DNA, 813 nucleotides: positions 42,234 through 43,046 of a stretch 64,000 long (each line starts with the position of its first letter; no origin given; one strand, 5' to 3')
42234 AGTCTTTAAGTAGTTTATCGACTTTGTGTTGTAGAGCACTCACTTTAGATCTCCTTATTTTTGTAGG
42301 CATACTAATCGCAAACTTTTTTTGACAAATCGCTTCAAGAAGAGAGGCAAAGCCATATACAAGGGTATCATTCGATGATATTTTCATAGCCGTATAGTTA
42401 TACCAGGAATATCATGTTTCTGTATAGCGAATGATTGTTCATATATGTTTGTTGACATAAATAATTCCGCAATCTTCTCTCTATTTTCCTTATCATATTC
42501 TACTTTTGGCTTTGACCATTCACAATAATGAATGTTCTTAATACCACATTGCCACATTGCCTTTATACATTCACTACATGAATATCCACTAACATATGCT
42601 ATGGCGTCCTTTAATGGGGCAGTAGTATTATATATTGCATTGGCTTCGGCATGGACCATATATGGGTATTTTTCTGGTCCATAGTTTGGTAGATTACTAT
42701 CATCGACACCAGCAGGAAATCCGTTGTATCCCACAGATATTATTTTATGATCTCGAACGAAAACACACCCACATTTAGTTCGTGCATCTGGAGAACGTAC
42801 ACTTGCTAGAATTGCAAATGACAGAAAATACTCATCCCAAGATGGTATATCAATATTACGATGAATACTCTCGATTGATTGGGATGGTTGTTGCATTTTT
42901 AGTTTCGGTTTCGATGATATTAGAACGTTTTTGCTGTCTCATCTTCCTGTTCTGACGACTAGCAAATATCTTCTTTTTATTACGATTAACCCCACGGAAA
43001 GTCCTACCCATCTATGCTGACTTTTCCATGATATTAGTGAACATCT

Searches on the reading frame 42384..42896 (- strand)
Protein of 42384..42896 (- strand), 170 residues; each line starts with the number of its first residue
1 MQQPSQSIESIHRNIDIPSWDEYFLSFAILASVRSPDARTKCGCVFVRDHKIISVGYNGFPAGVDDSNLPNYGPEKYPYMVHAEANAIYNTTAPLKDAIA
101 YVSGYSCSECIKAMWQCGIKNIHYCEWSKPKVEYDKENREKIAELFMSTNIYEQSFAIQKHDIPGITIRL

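Call 10: search_protein_families(library=pfam, proteins=[window:42384-42896:-], max_evalue=0.01)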
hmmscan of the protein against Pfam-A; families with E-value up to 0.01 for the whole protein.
window:42384-42896:- (170 aa): 2 families
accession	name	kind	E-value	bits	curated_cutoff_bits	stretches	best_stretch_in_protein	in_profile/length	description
PF00383.29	dCMP_cyt_deam_1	-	2.3e-18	66.4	25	1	19-125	2-101/102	Cytidine and deoxycytidylate deaminase zinc-binding region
PF14437.12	MafB19-deam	-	4.9e-09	36.7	27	1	19-125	2-100/142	MafB19-like deaminase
